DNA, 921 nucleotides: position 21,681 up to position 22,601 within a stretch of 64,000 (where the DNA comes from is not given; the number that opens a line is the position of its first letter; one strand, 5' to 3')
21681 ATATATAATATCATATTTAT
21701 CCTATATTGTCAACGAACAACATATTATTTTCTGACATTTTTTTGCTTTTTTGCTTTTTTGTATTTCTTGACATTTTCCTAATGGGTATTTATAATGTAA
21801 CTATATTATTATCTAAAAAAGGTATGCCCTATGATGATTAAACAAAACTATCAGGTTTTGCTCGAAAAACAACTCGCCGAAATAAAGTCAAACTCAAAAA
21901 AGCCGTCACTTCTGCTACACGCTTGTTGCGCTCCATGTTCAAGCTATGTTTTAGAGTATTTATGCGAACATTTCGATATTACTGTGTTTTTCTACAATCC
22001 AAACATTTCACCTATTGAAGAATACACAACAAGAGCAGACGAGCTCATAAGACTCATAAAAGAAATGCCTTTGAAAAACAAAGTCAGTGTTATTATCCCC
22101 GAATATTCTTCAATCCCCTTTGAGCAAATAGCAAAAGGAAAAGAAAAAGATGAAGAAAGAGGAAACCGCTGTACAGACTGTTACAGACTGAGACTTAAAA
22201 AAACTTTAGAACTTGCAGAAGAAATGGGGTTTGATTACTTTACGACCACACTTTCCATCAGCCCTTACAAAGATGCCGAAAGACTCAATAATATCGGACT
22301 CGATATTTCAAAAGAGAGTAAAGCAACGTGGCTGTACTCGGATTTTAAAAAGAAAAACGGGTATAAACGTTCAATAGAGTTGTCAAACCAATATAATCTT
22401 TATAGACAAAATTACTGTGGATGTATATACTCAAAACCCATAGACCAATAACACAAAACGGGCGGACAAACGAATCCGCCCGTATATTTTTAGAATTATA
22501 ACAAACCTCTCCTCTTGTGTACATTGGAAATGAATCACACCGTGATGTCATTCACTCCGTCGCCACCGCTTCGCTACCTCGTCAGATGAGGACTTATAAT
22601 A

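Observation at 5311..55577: Modular, hairpin-dense intergenic repeat family at seven loci (about 6 percent of the window)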

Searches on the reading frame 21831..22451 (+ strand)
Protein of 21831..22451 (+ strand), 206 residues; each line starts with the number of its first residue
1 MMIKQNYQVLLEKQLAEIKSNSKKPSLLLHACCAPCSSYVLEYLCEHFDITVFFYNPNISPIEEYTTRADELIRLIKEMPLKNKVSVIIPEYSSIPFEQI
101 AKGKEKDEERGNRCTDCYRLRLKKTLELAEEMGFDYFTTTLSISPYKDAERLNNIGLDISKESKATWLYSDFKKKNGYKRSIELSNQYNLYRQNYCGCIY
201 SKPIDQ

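Call 13: search_protein_families(library=pfam, proteins=[window:21831-22451:+])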
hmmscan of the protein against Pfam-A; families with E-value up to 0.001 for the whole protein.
window:21831-22451:+ (206 aa): 1 family
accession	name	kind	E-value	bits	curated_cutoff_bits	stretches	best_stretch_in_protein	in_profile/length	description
PF02677.20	QueH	-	1.4e-68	230.9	23.5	1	27-202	1-173/175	Epoxyqueuosine reductase QueH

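Call 69: find_encoding_contigs(protein=window:21831-22451:+, flank=2500, max_places=8)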
Protein window:21831-22451:+ (206 aa): 5 contigs read that carry it; 1 place shown.
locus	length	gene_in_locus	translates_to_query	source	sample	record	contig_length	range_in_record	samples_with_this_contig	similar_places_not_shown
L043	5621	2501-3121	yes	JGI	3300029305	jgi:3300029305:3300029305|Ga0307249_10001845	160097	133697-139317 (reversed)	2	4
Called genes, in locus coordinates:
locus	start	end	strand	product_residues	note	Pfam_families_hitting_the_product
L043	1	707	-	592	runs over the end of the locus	PF17297:PEPCK_N, PF00821:PEPCK_GTP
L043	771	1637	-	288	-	PF00398:RrnaAD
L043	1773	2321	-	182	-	PF10688:Imp-YgjV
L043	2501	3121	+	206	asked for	PF02677:QueH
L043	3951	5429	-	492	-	-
